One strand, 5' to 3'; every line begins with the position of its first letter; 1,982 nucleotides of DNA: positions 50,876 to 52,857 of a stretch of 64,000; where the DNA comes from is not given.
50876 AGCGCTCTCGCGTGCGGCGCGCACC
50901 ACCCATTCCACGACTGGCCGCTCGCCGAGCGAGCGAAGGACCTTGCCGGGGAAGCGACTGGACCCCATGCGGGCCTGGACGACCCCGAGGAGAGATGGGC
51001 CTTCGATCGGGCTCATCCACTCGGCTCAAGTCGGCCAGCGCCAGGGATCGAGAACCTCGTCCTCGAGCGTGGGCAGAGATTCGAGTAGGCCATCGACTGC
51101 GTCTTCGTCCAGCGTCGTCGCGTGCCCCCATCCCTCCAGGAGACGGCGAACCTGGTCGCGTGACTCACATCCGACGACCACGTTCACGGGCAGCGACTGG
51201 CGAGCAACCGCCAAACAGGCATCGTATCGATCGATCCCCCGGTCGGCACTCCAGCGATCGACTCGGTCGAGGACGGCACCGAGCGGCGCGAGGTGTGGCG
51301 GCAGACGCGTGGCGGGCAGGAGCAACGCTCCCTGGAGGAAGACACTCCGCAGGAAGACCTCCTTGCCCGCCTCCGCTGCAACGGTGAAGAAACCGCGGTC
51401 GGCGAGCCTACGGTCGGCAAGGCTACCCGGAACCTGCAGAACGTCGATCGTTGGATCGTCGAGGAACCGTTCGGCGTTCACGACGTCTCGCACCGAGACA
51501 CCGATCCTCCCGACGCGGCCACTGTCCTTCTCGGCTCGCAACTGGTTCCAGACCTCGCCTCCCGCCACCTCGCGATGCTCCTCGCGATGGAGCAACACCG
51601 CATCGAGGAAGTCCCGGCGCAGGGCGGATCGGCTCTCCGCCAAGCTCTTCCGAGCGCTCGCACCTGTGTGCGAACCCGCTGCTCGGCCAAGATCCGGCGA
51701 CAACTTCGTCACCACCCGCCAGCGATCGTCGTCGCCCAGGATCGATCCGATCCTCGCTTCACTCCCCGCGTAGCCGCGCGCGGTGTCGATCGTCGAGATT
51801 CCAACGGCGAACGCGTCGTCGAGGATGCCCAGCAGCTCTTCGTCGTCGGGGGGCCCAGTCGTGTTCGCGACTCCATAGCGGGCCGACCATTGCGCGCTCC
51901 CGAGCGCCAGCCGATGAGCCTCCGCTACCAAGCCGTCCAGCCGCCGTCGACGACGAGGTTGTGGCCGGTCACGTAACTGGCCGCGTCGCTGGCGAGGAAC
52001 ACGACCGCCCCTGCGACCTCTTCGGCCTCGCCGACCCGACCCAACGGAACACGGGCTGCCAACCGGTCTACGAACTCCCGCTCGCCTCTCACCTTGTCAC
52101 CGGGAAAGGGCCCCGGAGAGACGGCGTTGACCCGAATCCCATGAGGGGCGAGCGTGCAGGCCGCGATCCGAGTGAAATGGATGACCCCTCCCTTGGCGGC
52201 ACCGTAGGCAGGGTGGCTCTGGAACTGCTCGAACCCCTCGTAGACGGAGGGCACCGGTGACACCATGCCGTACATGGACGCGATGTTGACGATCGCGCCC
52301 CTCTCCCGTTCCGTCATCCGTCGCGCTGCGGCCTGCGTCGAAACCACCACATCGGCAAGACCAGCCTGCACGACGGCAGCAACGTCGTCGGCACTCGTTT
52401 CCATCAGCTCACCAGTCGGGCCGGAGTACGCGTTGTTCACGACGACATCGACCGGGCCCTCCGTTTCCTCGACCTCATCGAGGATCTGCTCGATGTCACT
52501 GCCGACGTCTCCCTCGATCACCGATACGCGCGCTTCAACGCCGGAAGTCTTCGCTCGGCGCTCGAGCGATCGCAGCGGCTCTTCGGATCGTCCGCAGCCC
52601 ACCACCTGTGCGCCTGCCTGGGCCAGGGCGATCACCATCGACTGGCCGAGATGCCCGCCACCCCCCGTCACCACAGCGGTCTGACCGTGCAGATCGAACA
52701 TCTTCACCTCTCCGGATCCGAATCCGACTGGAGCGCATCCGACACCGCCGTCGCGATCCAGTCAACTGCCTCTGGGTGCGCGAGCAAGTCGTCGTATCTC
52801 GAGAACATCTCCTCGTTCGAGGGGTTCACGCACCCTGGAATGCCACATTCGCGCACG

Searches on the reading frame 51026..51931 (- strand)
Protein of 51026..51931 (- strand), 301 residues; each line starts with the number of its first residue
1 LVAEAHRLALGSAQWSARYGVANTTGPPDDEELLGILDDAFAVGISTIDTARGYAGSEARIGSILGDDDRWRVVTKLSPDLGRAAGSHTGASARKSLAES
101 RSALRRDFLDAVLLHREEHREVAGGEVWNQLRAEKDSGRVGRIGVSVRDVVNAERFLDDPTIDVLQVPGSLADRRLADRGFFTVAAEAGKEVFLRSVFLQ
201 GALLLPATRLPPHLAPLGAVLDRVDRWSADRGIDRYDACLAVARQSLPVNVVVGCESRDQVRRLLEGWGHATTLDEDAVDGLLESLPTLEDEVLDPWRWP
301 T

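Call 35: search_protein_families(library=pfam, proteins=[window:51026-51931:-], max_evalue=0.001)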
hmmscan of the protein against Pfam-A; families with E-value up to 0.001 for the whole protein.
window:51026-51931:- (301 aa): 1 family
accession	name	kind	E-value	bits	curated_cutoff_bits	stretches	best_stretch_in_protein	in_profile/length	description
PF00248.27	Aldo_ket_red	-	4e-25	88.9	24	1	8-278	2-282/291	Aldo/keto reductase family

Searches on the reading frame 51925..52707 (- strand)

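Call 35: search_protein_families(library=pfam, proteins=[window:51925-52707:-], max_evalue=0.001)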
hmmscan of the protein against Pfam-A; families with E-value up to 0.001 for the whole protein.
window:51925-52707:- (260 aa): 5 families
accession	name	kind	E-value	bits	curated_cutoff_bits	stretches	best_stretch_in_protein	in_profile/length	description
PF13561.12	adh_short_C2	-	3.1e-49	168.1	27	1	20-258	8-236/236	Enoyl-(Acyl carrier protein) reductase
PF00106.31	adh_short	-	1.3e-36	126.4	26.6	1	9-202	1-183/195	short chain dehydrogenase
PF08659.16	KR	-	2.3e-09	37.9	22.6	1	10-116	2-112/180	KR domain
PF01370.27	Epimerase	-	1.6e-06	28.1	20.9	1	12-180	2-154/240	NAD dependent epimerase/dehydratase family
PF16363.11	GDP_Man_Dehyd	-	0.00059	19.8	27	0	13-180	2-165/332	GDP-mannose 4,6 dehydratase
